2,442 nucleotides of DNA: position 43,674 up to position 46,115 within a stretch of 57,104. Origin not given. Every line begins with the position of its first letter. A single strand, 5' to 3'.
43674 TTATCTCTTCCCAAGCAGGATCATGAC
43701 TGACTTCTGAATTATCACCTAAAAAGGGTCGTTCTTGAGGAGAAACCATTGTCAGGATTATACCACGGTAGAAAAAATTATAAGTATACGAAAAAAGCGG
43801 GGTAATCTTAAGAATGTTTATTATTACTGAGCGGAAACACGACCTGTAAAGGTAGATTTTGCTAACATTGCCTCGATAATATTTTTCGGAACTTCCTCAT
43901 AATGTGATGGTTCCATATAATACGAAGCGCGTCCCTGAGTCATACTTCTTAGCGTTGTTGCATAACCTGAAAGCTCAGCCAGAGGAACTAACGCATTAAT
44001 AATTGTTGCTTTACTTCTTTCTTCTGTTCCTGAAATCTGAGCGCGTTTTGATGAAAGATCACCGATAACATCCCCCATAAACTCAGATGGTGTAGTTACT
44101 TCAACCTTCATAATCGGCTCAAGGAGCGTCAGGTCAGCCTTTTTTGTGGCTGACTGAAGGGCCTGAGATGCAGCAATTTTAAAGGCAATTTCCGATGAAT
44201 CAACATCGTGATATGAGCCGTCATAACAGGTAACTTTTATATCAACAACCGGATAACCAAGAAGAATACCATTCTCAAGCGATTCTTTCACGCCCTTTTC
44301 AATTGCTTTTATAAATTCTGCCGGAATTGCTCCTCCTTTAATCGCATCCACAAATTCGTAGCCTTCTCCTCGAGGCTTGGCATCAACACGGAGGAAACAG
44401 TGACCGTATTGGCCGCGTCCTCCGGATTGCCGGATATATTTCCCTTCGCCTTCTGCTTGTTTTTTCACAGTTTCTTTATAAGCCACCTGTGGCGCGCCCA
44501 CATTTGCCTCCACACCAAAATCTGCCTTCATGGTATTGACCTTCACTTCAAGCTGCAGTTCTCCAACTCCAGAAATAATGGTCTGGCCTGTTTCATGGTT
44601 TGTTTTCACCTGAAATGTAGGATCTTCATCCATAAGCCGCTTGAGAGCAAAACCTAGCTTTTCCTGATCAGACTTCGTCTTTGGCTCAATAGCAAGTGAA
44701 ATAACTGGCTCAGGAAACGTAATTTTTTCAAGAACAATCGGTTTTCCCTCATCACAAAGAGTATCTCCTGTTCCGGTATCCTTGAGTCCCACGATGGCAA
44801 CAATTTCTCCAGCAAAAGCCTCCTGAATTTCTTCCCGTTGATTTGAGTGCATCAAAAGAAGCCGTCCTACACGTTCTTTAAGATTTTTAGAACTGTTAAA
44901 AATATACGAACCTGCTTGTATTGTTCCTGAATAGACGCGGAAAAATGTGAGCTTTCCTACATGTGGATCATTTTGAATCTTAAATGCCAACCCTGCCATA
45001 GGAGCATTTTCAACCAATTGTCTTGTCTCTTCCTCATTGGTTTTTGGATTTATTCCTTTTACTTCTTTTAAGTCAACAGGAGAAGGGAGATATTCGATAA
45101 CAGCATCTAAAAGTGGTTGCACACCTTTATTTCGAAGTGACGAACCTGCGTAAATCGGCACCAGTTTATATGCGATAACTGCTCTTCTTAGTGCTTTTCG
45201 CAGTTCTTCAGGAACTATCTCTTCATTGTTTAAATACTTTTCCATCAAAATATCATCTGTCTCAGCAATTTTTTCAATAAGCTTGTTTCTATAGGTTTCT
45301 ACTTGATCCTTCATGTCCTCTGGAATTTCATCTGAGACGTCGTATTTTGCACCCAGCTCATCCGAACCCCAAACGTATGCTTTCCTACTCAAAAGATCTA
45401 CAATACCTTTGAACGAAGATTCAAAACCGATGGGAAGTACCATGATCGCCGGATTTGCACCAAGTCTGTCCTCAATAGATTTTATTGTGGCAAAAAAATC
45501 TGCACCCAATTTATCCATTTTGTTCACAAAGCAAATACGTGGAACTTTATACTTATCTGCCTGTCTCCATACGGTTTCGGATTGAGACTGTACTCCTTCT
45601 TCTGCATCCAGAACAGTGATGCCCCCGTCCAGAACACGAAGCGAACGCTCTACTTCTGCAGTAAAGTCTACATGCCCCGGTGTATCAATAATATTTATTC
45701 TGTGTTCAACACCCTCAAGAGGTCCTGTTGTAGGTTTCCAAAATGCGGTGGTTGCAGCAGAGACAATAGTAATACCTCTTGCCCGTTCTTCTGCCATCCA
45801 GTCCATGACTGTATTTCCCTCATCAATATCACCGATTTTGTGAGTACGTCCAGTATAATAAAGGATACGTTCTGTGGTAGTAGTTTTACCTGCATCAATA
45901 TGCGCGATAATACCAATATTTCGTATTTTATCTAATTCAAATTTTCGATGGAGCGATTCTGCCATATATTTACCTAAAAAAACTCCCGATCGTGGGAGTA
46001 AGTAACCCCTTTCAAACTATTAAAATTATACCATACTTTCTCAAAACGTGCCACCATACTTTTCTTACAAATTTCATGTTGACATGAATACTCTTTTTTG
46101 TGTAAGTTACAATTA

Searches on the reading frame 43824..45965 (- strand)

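Call 12: search_protein_families(library=ncbifam, proteins=[window:43824-45965:-], max_evalue=0.01)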
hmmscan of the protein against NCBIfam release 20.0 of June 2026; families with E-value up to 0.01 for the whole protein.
window:43824-45965:- (713 aa): 36 families (the best 25 are shown)
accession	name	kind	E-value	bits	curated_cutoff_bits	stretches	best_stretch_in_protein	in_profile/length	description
TIGR00484.1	EF-G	equivalog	0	1053.5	659.4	1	6-703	2-688/691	elongation factor G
NF009381.0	PRK12740.1-5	subfamily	5.8e-249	828.1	583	1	9-704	4-685/692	elongation factor G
NF009891.0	PRK13351.1-1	equivalog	1.2e-174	582.6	597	1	9-704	4-677/681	elongation factor G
NF009377.1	PRK12740.1-1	equivalog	5.4e-159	530.8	890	1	11-698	10-696/700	elongation factor G-like protein EF-G2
NF058620.1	EFG2_Bacteroid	exception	7.6e-154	513.8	1000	2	9-528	4-506/717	elongation factor G2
NF009379.0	PRK12740.1-3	equivalog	4.6e-153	511.3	513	1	13-703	7-669/674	elongation factor G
NF012153.1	tet_protect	equivalog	8.6e-124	414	775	1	16-689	2-614/614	tetracycline resistance ribosomal protection protein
TIGR00490.1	aEF-2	equivalog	8.1e-102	341.6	738.45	3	283-504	244-473/720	elongation factor EF-2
NF000120.3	47473_otr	exception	5.4e-92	309.3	900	2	226-682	174-606/608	tetracycline resistance ribosomal protection protein Otr(A)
NF033148.1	tet_protect_M_W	exception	6.7e-88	295.6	1100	2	13-220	2-201/639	TetM/TetW/TetO/TetS family tetracycline resistance ribosomal protection protein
NF009892.0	PRK13351.1-3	equivalog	1.2e-74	251.9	640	2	13-175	2-160/623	elongation factor G-like protein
NF012155.1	tet_protect_M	exception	4.9e-71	239.8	1420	2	13-172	2-152/639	tetracycline resistance ribosomal protection protein Tet(M)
NF001964.0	PRK00741.1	equivalog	9e-70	235.6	473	1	9-501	7-474/529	peptide chain release factor 3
NF012154.0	tet_protect_Q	exception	1.4e-66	225.1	1425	2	14-158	3-138/638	tetracycline resistance ribosomal protection protein Tet(Q)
TIGR01394.1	TypA_BipA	equivalog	1.1e-65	222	757.3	3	14-179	1-158/594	translational GTPase TypA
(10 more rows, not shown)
